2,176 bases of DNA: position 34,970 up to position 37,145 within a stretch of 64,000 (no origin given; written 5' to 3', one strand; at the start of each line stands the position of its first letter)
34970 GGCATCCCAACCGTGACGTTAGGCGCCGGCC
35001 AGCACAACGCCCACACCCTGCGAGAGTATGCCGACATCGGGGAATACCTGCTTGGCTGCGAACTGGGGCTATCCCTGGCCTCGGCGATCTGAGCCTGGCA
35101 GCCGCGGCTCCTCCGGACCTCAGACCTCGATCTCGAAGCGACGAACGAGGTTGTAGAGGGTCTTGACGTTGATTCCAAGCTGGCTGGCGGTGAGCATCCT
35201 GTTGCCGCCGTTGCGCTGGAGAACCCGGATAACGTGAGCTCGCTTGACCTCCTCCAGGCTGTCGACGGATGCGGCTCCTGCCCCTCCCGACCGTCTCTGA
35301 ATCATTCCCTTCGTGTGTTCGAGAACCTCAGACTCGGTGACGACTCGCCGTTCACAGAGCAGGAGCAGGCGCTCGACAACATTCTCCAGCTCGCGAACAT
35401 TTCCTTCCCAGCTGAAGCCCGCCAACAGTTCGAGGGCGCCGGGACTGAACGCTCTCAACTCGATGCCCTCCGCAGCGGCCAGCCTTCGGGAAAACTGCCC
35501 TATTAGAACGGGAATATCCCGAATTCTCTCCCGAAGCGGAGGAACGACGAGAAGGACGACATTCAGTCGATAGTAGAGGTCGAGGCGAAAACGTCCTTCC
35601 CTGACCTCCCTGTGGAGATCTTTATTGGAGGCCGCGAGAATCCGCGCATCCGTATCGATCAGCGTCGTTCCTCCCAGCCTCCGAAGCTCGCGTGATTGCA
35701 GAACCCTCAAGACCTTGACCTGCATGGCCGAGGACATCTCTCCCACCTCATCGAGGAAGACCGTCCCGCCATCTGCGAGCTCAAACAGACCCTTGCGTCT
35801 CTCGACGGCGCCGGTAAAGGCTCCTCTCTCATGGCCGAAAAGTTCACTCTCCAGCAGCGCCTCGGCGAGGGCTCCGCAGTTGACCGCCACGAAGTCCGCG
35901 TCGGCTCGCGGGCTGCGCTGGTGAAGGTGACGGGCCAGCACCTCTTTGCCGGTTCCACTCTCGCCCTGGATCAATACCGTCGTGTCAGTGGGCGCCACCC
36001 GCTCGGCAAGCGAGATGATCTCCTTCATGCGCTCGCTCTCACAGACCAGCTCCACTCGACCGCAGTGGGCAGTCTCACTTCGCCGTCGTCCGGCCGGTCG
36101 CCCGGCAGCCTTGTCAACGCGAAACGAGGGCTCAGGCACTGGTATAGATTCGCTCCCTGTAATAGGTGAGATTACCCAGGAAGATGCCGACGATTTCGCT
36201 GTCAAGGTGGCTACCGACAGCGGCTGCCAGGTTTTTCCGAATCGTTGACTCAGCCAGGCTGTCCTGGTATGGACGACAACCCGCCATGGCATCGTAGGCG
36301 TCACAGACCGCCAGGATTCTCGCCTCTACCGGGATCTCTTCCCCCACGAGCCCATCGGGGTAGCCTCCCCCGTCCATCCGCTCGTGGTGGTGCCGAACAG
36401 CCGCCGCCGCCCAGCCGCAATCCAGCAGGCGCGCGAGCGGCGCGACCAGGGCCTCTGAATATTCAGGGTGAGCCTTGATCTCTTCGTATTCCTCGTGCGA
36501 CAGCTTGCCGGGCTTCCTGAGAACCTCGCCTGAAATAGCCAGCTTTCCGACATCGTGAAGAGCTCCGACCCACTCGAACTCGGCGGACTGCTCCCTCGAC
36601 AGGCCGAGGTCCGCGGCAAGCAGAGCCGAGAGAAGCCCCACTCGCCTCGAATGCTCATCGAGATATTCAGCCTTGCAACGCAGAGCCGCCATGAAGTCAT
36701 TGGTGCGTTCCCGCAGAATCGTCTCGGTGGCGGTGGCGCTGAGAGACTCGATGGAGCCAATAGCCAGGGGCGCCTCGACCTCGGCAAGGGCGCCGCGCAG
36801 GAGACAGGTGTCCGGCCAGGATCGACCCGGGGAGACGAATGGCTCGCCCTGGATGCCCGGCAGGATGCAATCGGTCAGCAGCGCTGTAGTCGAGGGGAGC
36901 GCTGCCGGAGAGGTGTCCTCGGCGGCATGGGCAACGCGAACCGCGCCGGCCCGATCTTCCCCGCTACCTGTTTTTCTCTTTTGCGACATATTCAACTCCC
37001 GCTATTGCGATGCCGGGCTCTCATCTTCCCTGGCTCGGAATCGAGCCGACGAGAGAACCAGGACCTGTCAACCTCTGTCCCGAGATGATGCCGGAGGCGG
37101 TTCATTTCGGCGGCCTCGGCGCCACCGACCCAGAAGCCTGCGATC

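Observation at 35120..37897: Operon of a degenerate EBP-like AAA+ protein, a stand-alone HD-GYP phosphodiesterase and an input-domain-less sigma54 activator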

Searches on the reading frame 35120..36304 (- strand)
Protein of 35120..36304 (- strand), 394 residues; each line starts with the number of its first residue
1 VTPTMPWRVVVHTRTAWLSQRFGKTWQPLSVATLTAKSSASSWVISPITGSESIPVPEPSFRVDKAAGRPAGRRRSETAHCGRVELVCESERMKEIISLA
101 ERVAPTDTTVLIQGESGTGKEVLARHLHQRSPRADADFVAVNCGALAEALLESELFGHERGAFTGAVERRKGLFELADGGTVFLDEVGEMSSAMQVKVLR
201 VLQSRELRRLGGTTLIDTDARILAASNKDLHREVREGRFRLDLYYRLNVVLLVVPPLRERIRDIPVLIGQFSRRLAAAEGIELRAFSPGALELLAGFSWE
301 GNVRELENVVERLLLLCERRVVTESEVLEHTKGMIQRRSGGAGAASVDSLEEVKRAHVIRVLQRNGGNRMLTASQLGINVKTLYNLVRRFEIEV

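Call 3: search_protein_families(library=pfam, proteins=[window:35120-36304:-], max_evalue=0.1)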
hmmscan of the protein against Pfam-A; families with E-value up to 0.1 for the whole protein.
window:35120-36304:- (394 aa): 18 families
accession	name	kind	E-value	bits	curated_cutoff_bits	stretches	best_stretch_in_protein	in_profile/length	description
PF00158.32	Sigma54_activat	-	2.3e-69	232.9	20.2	1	87-251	2-166/168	Sigma-54 interaction domain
PF25601.1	AAA_lid_14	-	9.4e-20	70.7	27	1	258-332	1-75/87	AAA+ ATPase lid domain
PF14532.12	Sigma54_activ_2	-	1.5e-14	54.9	25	1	89-257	3-138/138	Sigma-54 interaction domain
PF07728.20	AAA_5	-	2.4e-08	34.5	22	1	110-228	2-123/139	AAA domain (dynein-related subfamily)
PF02954.25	HTH_8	-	8.1e-07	29.1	22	1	349-385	1-37/42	Bacterial regulatory protein, Fis family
PF13191.12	AAA_16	-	3.1e-05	25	32.6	1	86-162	2-85/167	AAA ATPase domain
PF13518.12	HTH_28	-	4.6e-05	23.9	25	1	354-392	1-38/52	Helix-turn-helix domain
PF00493.29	MCM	-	7.2e-05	22.4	23.3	1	106-229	56-174/224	MCM P-loop domain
PF13384.12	HTH_23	-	0.0022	18.2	24.6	1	350-391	2-42/50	Homeodomain-like domain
PF00004.35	AAA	-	0.0023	18.8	21.2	1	110-239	1-123/131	ATPase family associated with various cellular activities (AAA)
PF01078.27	Mg_chelatase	-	0.0039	17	20.3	0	165-200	93-127/207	Magnesium chelatase, subunit ChlI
PF20030.5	bpMoxR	-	0.0073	15.8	27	1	97-228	21-146/205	MoxR domain in the MoxR-vWA-beta-propeller ternary systems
PF25201.1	nSTAND6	-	0.016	15.7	27.7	1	93-147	5-58/148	Novel STAND NTPase 6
PF20720.3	nSTAND3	-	0.028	14.6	27.2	1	100-132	10-42/155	Novel STAND NTPase 3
PF13401.12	AAA_22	-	0.039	14.7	27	1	109-145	7-43/130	AAA domain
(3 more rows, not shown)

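Call 4: search_protein_families(library=ncbifam, proteins=[window:35120-36304:-], max_evalue=0.1)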
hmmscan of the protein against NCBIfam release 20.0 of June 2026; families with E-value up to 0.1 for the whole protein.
window:35120-36304:- (394 aa): 32 families (the best 25 are shown)
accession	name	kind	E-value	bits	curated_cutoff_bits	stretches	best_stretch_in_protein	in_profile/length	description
TIGR01817.1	nifA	equivalog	1.8e-100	337.2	528.85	1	78-354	190-468/534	nif-specific transcriptional activator NifA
NF041552.1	TF_PrdR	equivalog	2.2e-96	323.4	795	1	86-387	269-573/577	sigma-54 dependent transcriptional regulator PrdR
NF050807.1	TransRegFlbDCaul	equivalog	6.9e-96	321.8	750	1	85-391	119-439/454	sigma-54-dependent transcriptional regulator FlbD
NF008469.0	PRK11361.1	equivalog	3.5e-93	312.8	714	1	85-392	144-456/461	acetoacetate metabolism transcriptional regulator AtoC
NF003451.0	PRK05022.1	equivalog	1e-91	308.2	476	1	77-393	183-511/512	nitric oxide reductase transcriptional regulator NorR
NF038308.1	RNA_repair_RtcR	equivalog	7.6e-91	305.5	650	1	73-383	169-504/530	RNA repair transcriptional activator RtcR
TIGR02915.1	PEP_resp_reg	equivalog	2.6e-90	303.4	502.6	1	82-392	137-444/445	PEP-CTERM-box response regulator transcription factor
TIGR01818.1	ntrC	equivalog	1.1e-88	298.1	558.6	1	73-365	123-414/463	nitrogen regulation protein NR(I)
NF007689.0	PRK10365.1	equivalog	3.8e-87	292.9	760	1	79-385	134-437/441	sigma-54-dependent response regulator transcription factor ZraR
NF011695.0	PRK15115.1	equivalog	2.1e-84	283.9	763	1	78-393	129-439/445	two-component system response regulator GlrR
TIGR02329.1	propionate_PrpR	equivalog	2e-82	277.6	499.2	1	72-385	200-522/526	propionate catabolism operon regulatory protein PrpR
NF011958.0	PRK15429.1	equivalog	2.8e-79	267.5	830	1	85-393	380-687/692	formate hydrogenlyase transcriptional activator FlhA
NF011953.0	PRK15424.1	equivalog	3.2e-76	257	703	1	81-388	216-532/538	propionate catabolism operon regulatory protein PrpR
TIGR02974.1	phageshock_pspF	equivalog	4.8e-76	256.1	443.55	1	87-318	2-234/336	phage shock protein operon transcriptional activator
NF051870.1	NAssimRespRegNtrX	equivalog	4e-74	250.1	600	1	83-385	138-445/452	nitrogen assimilation response regulator NtrX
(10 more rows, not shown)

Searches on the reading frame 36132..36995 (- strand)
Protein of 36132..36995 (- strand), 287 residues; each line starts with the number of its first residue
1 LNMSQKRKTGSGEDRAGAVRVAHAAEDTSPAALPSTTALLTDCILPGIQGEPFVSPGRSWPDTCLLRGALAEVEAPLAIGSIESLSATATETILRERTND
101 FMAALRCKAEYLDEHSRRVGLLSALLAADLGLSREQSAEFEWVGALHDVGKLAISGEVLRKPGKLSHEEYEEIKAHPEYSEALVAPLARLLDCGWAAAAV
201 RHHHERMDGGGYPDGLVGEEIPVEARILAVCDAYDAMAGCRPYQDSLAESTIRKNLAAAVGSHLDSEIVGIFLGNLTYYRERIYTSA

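Call 3: search_protein_families(library=pfam, proteins=[window:36132-36995:-], max_evalue=0.1)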
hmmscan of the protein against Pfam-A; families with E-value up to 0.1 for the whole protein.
window:36132-36995:- (287 aa): 3 families
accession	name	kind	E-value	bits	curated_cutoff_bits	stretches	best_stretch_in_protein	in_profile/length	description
PF13487.12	HD_5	-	1e-30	107.2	27.2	1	104-267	6-169/170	HD domain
PF01966.28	HD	-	6e-19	68.9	22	1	113-237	2-116/116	HD domain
PF08668.18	HDOD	-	0.00053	20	22.9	1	102-168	86-149/196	HDOD domain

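Call 4: search_protein_families(library=ncbifam, proteins=[window:36132-36995:-], max_evalue=0.1)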
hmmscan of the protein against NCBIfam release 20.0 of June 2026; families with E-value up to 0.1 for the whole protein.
window:36132-36995:- (287 aa): 4 families
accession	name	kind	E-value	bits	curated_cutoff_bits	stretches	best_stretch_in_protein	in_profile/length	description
NF053512.1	nitric_RR_NosR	exception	1.1e-31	110.3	400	1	101-279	181-357/422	response regulator c-di-GMP phosphodiesterase, NosR family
TIGR01596.1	cas3_HD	equivalog_domain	0.00019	21.6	43.45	1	112-216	1-113/178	CRISPR-associated endonuclease Cas3''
TIGR02621.3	cas3_GSU0051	exception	0.0036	16.2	400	1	108-151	667-710/854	type I-G CRISPR-associated helicase/endonuclease Cas3g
TIGR03319.1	RNase_Y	equivalog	0.046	12.2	454.35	1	114-158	332-372/514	ribonuclease Y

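Call 44: search_solved_structures(query=window:36132-36989:-, show_alignments=2, max_evalue=1e-10)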
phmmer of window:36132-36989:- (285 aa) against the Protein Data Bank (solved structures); distinct sequences matched with E-value up to 1e-10: 5.
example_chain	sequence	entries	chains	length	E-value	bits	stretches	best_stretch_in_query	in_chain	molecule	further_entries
5z7c_A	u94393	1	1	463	4.9e-27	98.5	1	102-246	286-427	3'3'-cGAMP-specific phosphodiesterase 3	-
4mcw_A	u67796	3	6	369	8.4e-27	97.7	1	104-275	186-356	Metal dependent phosphohydrolase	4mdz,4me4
4r8z_A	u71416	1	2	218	2.4e-19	73.3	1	107-272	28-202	Cyclic di-GMP phosphodiesterase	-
9rbz_A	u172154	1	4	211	1.8e-18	70.4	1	90-256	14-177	HD domain/sensory box protein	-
9rc0_A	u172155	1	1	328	5.2e-18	68.9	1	90-255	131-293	HD domain/sensory box protein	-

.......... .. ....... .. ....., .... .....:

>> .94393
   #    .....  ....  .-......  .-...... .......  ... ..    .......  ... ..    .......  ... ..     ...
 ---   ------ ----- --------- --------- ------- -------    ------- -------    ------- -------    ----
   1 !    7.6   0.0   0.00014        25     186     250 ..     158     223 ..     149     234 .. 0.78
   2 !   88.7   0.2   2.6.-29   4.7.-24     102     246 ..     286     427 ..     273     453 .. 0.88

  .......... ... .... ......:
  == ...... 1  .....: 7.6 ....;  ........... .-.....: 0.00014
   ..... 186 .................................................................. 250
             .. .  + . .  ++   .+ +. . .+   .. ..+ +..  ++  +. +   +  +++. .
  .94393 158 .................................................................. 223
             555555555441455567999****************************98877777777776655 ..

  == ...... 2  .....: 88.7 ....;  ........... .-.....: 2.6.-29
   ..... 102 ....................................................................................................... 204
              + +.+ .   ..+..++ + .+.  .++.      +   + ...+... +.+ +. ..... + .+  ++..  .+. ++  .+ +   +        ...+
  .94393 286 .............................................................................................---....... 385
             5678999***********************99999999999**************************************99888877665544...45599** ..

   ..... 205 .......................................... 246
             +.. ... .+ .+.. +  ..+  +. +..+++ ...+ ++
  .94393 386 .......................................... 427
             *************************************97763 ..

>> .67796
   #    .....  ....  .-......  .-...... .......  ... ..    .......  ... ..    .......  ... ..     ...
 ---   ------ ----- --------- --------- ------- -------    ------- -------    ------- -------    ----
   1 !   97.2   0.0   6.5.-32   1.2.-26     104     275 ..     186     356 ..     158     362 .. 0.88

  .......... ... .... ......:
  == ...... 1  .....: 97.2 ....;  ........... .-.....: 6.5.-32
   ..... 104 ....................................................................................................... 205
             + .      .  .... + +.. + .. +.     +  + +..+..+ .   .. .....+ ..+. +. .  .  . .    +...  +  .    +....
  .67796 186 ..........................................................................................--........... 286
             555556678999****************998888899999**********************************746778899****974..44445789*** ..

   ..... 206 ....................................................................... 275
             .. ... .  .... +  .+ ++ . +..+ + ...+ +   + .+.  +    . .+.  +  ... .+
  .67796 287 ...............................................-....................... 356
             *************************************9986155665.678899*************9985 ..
